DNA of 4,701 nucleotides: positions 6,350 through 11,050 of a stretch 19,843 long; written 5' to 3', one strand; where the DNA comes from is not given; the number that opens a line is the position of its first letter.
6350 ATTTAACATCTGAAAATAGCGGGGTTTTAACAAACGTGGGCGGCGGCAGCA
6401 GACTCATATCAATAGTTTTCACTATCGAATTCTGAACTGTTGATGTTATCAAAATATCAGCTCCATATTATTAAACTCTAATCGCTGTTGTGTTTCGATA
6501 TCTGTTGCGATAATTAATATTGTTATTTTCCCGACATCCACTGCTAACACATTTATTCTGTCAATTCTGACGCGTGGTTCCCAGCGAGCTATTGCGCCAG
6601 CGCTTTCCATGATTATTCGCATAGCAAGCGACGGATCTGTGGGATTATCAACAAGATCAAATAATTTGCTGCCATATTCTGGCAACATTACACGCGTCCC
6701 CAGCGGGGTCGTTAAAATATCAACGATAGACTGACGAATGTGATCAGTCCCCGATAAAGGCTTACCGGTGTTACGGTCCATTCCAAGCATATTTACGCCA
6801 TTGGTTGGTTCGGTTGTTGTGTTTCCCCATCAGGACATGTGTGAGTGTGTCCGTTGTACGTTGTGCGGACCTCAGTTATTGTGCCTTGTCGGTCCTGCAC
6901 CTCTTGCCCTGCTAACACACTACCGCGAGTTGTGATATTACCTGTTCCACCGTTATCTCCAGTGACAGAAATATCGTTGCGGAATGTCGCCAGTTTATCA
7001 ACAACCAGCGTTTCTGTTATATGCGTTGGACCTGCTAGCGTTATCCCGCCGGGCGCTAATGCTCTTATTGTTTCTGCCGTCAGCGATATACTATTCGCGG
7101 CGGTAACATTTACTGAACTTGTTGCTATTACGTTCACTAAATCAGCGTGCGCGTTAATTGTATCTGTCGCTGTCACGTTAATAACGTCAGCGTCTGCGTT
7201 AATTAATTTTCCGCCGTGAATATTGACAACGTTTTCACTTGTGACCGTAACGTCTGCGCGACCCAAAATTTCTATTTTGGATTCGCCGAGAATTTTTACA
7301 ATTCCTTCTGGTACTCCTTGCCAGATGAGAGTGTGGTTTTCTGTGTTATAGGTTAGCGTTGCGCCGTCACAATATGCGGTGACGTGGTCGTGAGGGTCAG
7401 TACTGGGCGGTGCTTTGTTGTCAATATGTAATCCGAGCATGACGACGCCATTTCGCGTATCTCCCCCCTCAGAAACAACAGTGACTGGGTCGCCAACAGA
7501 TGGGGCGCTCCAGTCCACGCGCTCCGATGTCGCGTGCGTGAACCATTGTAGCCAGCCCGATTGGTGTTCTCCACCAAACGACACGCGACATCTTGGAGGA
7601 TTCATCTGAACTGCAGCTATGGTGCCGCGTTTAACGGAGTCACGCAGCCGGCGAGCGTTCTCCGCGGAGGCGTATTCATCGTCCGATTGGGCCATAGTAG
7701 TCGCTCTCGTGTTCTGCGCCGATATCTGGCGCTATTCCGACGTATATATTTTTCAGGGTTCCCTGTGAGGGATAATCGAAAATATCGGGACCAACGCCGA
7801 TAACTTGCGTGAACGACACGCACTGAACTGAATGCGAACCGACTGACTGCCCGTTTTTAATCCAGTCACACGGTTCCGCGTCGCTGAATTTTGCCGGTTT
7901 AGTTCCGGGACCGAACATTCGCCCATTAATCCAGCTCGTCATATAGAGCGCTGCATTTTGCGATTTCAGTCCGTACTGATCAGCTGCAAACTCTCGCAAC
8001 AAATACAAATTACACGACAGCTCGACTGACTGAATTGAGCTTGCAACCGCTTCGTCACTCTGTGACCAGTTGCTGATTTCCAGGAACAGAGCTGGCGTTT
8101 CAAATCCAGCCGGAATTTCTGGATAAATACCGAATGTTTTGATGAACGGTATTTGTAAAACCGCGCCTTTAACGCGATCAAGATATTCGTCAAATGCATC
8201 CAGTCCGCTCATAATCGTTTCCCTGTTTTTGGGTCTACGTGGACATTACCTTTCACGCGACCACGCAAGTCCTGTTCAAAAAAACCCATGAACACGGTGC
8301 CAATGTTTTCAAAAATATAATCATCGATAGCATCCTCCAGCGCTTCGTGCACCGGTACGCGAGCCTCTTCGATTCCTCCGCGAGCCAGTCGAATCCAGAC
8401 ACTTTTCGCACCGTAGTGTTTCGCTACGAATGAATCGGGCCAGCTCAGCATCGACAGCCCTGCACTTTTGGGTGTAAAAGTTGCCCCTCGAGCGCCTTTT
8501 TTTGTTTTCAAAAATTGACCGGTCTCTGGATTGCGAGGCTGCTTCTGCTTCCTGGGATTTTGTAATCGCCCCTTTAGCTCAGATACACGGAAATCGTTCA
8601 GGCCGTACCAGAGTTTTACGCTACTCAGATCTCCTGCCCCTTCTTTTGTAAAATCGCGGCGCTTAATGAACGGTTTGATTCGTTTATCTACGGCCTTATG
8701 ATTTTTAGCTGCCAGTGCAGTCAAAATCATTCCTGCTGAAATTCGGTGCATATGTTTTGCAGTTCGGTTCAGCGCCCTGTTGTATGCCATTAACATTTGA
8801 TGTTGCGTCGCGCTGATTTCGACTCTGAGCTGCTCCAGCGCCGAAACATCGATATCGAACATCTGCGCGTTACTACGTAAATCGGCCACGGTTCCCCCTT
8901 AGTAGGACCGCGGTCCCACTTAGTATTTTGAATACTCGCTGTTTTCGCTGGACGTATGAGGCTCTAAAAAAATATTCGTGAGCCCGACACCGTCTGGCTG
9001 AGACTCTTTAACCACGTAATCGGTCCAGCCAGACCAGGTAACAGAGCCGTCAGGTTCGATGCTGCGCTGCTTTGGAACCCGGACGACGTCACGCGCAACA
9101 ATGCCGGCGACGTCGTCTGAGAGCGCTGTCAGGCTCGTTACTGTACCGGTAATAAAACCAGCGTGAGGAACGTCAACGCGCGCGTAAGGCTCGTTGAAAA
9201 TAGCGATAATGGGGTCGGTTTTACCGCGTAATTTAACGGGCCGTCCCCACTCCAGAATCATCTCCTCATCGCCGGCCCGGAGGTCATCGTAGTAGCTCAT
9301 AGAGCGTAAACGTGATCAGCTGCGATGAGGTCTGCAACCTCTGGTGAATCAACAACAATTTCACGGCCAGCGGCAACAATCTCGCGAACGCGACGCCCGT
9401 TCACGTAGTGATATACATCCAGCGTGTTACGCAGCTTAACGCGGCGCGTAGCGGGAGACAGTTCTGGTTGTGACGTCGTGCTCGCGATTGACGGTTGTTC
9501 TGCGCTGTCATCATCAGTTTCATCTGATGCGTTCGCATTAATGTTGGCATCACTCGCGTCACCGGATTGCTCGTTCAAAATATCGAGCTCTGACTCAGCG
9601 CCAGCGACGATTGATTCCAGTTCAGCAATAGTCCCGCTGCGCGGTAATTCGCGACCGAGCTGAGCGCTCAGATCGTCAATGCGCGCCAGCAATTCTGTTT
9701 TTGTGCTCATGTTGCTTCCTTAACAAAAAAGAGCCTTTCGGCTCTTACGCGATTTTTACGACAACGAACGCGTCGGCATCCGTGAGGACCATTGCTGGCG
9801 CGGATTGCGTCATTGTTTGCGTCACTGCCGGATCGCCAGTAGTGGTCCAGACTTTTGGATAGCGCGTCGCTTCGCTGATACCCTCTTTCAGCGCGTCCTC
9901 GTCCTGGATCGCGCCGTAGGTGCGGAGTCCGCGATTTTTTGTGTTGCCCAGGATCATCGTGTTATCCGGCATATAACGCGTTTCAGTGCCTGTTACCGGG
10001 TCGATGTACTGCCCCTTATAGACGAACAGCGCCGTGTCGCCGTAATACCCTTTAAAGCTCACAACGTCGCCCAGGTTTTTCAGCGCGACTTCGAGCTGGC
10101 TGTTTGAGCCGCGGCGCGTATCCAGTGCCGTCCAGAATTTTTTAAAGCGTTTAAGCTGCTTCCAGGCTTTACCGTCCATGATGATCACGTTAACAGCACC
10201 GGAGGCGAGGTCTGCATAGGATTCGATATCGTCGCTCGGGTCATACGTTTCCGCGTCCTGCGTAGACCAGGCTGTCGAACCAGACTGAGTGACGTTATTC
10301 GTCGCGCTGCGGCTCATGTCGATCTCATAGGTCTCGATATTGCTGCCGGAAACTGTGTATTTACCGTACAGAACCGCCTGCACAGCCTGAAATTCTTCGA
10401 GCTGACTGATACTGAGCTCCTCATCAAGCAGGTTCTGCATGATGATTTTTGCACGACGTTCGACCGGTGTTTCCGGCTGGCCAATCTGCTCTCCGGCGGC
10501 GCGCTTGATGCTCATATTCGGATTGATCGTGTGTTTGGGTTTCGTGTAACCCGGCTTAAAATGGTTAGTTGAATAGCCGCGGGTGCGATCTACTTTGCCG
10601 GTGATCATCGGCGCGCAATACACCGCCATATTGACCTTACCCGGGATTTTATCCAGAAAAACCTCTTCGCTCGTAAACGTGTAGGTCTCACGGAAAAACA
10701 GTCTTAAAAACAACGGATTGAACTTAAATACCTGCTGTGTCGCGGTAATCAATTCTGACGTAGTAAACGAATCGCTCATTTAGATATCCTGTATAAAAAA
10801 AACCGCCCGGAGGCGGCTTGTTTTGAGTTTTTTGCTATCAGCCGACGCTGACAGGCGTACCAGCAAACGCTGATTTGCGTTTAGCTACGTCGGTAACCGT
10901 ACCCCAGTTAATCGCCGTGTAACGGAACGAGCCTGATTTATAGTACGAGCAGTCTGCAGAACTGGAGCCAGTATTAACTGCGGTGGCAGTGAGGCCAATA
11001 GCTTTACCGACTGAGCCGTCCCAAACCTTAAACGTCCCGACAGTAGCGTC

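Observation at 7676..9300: Mosaic junction: lambda-type head module joined to a P2-type contractile tail module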

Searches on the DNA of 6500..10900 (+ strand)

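Call 6: search_dna_similar(query=window:6500-10900:+, collection=phages, mode=near, max_rows=30)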
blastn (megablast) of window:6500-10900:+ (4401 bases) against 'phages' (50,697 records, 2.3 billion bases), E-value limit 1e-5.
Records with a match: 4; places in all: 4; records where one place covers at least 80% of the query: 4.
Best place of each record, by identity: 90-95% 4.
By first word of the organism name: Escherichia 4.
By host as written in the record: Escherichia coli 4.
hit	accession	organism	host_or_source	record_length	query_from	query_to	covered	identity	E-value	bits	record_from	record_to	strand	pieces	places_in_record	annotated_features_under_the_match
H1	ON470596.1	Escherichia phage vB_EcoM-569R10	Escherichia coli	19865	1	4401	100%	91.6%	0e+0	6072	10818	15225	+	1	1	major capsid protein E | baseplate assembly protein | hypothetical protein (x4) | DNA-packaging protein | head decoration protein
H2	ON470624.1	Escherichia phage vB_EcoM-705R4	Escherichia coli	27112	1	4401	100%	91.6%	0e+0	6072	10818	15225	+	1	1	major capsid protein E | baseplate assembly protein | hypothetical protein (x4) | DNA-packaging protein | head decoration protein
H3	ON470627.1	Escherichia phage vB_EcoM-783R5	Escherichia coli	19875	1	4401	100%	91.6%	0e+0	6072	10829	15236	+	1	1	major capsid protein E | baseplate assembly protein | hypothetical protein (x4) | DNA-packaging protein | head decoration protein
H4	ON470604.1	Escherichia phage vB_EcoM-720R5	Escherichia coli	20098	1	4401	100%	91.6%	0e+0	6067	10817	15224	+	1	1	major capsid protein E | baseplate assembly protein | hypothetical protein (x4) | DNA-packaging protein | head decoration protein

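Call 8: search_dna_similar(query=window:7600-9350:+, collection=ecoli_genomes, mode=near, max_rows=15)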
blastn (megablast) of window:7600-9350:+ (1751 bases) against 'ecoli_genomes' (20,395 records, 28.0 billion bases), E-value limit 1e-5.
Records with a match: 446; places in all: 448; records where one place covers at least 80% of the query: 446.
Genomes with a match: 446 of 5426; with a place that covers at least 80% of the query: 446. Places per genome that has any: lowest 1, median 1, highest 3. On chromosomes: 448 places; on plasmids: 0.
Best place of each record, by identity: 95-99% 4; 90-95% 442.
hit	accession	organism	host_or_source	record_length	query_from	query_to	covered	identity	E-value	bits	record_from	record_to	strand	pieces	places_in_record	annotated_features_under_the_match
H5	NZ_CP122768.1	Escherichia coli strain ETEC1738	Sus scrofa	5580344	1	1751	100%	98.3%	0e+0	3068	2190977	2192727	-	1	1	hypothetical protein (x2) | head-tail joining protein | gpFI: DNA-packaging protein FI | phage baseplate assembly protein V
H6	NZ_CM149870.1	Escherichia coli strain HCP5S3_I2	Sus scrofa domesticus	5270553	1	1751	100%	98.2%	0e+0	3062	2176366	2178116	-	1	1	hypothetical protein (x2) | head-tail joining protein | gpFI: DNA-packaging protein FI | phage baseplate assembly protein V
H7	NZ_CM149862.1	Escherichia coli strain LCP30S3_I5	Sus scrofa domesticus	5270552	1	1751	100%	98.2%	0e+0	3062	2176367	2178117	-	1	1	hypothetical protein (x2) | head-tail joining protein | gpFI: DNA-packaging protein FI | phage baseplate assembly protein V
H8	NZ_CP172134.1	Escherichia coli strain GF131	chicken meat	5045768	1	1751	100%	95.6%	0e+0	2808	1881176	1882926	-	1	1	hypothetical protein (x3) | phage baseplate assembly protein V | gpFI: DNA-packaging protein FI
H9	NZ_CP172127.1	Escherichia coli strain GF43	chicken meat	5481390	1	1751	100%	94.7%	0e+0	2723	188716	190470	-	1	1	hypothetical protein (x3) | phage baseplate assembly protein V | gpFI: DNA-packaging protein FI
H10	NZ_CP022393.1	Escherichia coli strain E62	rat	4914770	1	1751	100%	94.5%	0e+0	2702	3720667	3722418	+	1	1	hypothetical protein (x2) | head-tail joining protein | phage baseplate assembly protein V | gpFI: DNA-packaging protein FI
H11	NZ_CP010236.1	Escherichia coli strain S42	not applicable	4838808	1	1751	100%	94.5%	0e+0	2702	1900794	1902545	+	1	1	hypothetical protein (x2) | head-tail joining protein | phage baseplate assembly protein V | gpFI: DNA-packaging protein FI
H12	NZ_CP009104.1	Escherichia coli strain RM9387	Cow feces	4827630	1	1751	100%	94.5%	0e+0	2702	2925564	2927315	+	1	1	hypothetical protein (x2) | head-tail joining protein | phage baseplate assembly protein V | gpFI: DNA-packaging protein FI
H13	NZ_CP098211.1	Escherichia coli strain Z0117EC0040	Canis lupus familiaris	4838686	1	1751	100%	94.5%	0e+0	2702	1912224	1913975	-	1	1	hypothetical protein (x2) | head-tail joining protein | phage baseplate assembly protein V | gpFI: DNA-packaging protein FI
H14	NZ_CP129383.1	Escherichia coli strain STEC434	Homo sapiens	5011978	1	1751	100%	94.5%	0e+0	2702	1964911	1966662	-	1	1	hypothetical protein (x2) | head-tail joining protein | gpFI: DNA-packaging protein FI | phage baseplate assembly protein V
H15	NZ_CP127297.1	Escherichia coli strain APEC20/16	Gallus gallus domesticus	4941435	1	1751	100%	94.5%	0e+0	2702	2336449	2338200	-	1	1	hypothetical protein (x2) | head-tail joining protein | phage baseplate assembly protein V | gpFI: DNA-packaging protein FI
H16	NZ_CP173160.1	Escherichia coli strain JX2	wastewater treatment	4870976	1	1751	100%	94.5%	0e+0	2702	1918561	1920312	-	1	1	hypothetical protein (x3) | gpFI: DNA-packaging protein FI | phage baseplate assembly protein V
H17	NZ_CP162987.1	Escherichia coli strain W284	Homo sapiens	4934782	1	1751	100%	94.5%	0e+0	2702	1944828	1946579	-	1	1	hypothetical protein (x3) | gpFI: DNA-packaging protein FI | phage baseplate assembly protein V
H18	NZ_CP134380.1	Escherichia coli strain TUM11353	Homo sapiens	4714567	1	1751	100%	94.5%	0e+0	2702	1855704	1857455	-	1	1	hypothetical protein (x2) | head-tail joining protein | phage baseplate assembly protein V | gpFI: DNA-packaging protein FI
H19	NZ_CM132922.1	Escherichia coli strain HY220605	yak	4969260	1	1751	100%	94.5%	0e+0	2702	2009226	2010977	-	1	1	hypothetical protein (x2) | head-tail joining protein | phage baseplate assembly protein V | gpFI: DNA-packaging protein FI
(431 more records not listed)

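Call 11: get_annotated_region(hit=H2, flank=12000)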
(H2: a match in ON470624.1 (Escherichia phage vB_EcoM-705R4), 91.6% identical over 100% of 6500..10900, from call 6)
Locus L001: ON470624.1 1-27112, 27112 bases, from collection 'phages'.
description: Escherichia phage vB_EcoM-705R4, complete genome.
organism: Escherichia phage vB_EcoM-705R4 (NCBI taxid 2946092)
taxonomy: Viruses; Duplodnaviria; Heunggongvirae; Uroviricota; Caudoviricetes
host: Escherichia coli; source: -; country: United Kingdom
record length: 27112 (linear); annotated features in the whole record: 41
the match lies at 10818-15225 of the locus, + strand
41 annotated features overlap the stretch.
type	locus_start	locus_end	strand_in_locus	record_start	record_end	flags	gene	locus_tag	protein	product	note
CDS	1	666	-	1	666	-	-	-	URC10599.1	putative protein YecA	Uncharacterized protein YecA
CDS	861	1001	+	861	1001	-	-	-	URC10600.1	hypothetical protein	-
CDS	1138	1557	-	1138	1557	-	-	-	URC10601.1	hypothetical protein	-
CDS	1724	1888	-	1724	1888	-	-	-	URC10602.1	hypothetical protein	Gene D protein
CDS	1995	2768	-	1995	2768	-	-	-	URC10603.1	tail formation protein D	-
CDS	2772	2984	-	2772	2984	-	-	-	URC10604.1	tail protein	-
CDS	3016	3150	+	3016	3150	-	-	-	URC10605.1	hypothetical protein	-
CDS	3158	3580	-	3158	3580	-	-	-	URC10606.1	tail protein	-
CDS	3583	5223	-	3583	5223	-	-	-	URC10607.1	hypothetical protein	-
CDS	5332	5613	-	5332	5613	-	-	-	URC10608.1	hypothetical protein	-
CDS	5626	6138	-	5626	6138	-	-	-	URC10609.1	major tail tube protein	-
CDS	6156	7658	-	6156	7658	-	-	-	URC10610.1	tail sheath monomer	-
CDS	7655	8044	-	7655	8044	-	-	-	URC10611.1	hypothetical protein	-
CDS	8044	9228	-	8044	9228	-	-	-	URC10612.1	tail fiber protein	-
CDS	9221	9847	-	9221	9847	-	-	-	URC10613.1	tail formation protein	tail formation protein GpI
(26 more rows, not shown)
